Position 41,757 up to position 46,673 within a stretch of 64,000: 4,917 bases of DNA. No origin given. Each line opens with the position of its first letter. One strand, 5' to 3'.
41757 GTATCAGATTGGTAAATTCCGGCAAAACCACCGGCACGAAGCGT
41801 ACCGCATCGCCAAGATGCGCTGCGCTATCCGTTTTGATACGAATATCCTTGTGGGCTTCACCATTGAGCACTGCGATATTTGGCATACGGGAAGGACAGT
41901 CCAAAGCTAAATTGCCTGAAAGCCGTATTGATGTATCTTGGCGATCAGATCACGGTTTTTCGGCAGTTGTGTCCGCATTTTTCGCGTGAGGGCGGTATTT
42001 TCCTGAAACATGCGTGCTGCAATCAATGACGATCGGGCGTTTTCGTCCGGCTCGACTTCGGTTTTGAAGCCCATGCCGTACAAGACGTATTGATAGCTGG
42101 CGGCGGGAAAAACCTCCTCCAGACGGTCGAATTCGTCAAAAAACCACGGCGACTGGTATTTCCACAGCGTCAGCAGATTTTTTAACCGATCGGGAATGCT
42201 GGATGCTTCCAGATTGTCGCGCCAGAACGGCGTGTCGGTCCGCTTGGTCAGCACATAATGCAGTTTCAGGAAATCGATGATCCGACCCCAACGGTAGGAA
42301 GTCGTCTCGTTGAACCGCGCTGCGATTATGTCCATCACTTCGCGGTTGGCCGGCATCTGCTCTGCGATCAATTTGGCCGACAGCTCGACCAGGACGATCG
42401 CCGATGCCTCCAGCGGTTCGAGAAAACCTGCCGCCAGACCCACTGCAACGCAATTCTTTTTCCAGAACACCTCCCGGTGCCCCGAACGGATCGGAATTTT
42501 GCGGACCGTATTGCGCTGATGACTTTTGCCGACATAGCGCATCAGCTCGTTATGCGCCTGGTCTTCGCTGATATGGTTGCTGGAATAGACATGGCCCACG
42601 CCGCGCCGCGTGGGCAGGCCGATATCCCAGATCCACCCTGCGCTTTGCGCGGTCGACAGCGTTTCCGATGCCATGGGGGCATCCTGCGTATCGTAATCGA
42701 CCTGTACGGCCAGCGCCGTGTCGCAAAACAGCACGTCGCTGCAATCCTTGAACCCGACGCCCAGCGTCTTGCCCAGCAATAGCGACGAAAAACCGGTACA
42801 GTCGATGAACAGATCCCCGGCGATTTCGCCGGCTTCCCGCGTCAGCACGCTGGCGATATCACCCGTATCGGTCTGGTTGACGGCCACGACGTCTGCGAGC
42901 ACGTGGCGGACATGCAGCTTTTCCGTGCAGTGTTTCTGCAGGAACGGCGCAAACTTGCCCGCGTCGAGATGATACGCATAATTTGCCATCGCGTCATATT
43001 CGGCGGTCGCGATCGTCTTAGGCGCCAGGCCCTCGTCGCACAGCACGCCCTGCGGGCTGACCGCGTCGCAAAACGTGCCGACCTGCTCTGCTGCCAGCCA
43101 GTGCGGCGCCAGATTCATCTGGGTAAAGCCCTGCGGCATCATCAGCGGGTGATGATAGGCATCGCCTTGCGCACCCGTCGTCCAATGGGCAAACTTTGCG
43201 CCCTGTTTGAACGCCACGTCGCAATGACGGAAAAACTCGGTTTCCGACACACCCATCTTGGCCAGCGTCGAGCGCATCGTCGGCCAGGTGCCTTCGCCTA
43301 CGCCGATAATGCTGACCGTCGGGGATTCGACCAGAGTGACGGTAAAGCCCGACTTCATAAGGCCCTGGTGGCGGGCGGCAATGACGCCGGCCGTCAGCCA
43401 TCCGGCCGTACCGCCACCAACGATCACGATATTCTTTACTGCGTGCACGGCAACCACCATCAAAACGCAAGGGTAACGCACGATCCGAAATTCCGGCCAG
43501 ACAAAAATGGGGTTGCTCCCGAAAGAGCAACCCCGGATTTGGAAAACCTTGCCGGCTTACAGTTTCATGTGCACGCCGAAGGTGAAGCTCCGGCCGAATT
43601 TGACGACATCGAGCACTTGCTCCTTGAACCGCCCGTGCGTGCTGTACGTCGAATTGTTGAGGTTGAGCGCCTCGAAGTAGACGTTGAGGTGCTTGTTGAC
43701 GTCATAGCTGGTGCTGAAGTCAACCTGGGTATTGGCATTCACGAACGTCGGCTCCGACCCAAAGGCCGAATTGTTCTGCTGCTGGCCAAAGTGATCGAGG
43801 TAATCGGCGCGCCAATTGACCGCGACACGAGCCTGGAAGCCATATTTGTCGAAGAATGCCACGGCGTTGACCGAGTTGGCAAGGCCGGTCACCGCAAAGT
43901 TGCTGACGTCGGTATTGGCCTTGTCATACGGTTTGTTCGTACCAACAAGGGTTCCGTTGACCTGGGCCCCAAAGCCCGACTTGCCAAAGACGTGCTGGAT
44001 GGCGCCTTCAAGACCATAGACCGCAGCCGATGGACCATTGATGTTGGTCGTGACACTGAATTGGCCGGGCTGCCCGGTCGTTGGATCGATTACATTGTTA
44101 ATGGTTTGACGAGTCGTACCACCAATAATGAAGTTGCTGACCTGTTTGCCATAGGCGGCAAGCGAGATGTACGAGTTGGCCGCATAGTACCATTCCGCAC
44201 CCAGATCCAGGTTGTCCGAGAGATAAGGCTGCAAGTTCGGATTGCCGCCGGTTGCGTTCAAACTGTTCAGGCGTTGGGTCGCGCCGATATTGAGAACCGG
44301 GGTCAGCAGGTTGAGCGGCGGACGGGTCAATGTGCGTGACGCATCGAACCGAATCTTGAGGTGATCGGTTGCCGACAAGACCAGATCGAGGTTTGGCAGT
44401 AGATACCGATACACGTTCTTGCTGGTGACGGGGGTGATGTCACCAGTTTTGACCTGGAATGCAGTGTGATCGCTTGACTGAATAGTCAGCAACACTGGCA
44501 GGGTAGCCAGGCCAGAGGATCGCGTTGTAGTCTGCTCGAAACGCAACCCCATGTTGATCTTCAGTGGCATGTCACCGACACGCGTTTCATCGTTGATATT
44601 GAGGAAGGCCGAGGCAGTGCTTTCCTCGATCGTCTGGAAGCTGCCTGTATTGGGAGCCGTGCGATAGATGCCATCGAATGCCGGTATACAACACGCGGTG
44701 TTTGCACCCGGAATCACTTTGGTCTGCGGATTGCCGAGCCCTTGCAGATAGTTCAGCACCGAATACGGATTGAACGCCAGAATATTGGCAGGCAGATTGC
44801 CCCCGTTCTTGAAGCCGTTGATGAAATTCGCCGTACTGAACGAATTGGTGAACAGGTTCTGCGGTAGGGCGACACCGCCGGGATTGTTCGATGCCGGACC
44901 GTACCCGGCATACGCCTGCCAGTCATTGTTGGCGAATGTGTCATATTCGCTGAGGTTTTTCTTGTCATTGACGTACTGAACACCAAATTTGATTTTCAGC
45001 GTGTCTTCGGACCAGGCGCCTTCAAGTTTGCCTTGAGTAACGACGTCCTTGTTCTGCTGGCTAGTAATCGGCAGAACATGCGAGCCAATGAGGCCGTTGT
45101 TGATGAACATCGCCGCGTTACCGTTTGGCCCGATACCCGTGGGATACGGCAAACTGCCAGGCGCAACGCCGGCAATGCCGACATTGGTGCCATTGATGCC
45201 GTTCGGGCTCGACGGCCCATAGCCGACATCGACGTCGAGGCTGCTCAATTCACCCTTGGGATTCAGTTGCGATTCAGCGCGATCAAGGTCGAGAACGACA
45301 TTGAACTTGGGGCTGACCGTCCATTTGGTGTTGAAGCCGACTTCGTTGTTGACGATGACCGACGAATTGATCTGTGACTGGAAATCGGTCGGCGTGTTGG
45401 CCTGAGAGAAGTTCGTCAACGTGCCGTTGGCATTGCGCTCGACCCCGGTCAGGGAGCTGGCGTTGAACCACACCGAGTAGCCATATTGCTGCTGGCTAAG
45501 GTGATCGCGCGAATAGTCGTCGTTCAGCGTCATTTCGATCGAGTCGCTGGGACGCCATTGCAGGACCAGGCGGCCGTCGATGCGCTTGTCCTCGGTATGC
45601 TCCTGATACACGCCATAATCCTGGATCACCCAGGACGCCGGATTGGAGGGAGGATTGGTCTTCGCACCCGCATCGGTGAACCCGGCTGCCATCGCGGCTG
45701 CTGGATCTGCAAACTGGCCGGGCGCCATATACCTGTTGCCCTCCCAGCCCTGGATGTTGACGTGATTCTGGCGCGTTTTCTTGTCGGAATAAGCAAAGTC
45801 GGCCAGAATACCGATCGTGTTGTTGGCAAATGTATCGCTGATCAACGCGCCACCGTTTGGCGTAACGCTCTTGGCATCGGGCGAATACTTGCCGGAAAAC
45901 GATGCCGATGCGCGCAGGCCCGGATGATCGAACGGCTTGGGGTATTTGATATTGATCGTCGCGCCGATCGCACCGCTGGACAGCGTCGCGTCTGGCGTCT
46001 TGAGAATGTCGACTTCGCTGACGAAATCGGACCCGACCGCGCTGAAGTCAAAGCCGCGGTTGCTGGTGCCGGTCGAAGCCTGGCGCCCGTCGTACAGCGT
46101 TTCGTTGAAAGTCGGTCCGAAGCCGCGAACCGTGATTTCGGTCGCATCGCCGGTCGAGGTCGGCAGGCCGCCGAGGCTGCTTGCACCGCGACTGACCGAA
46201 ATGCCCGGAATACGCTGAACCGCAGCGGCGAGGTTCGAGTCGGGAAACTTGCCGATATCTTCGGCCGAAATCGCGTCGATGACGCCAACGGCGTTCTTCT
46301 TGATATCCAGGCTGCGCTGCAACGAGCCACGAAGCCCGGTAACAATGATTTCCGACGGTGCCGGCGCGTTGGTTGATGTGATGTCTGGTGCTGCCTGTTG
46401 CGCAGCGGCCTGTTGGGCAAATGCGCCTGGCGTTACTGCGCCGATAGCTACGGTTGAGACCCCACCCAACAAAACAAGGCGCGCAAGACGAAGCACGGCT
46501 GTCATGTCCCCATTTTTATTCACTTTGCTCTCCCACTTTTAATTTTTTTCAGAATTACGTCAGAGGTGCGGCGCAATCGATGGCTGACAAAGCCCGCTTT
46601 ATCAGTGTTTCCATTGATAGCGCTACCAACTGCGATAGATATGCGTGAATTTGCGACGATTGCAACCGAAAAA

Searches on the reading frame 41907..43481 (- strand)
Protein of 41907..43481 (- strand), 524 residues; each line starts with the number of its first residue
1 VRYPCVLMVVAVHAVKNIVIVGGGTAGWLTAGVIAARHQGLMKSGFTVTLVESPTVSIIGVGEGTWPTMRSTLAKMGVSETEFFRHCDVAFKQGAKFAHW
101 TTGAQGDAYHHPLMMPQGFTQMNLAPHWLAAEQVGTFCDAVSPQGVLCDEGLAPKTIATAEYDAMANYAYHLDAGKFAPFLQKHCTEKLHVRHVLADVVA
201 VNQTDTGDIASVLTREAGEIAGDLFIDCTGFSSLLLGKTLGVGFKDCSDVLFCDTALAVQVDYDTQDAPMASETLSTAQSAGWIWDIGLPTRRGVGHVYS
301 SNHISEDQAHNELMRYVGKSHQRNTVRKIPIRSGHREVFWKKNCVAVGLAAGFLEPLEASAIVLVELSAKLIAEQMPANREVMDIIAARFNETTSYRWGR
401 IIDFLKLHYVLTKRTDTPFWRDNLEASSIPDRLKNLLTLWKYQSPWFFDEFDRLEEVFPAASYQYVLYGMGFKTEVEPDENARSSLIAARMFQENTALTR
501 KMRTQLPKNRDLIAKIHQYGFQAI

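Call 59: search_protein_families(library=pfam, proteins=[window:41907-43481:-], max_evalue=0.00001)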
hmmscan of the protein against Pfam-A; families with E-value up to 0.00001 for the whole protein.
window:41907-43481:- (524 aa): 1 family
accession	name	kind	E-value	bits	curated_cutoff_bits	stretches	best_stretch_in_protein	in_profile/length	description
PF04820.20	Trp_halogenase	-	1.6e-122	410.1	21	1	17-475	1-447/458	Tryptophan halogenase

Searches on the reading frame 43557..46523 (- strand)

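Call 61: search_protein_families(library=pfam, proteins=[window:43557-46523:-], max_evalue=0.0001)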
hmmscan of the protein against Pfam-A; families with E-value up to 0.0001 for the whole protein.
window:43557-46523:- (988 aa): 2 families
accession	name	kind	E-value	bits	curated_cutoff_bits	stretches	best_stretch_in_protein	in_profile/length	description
PF00593.30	TonB_dep_Rec_b-barrel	-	3.5e-21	77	27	1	515-955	62-436/436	TonB dependent receptor-like, beta-barrel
PF07715.20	Plug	-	1.1e-14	55.2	23.9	1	76-188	3-106/107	TonB-dependent Receptor Plug Domain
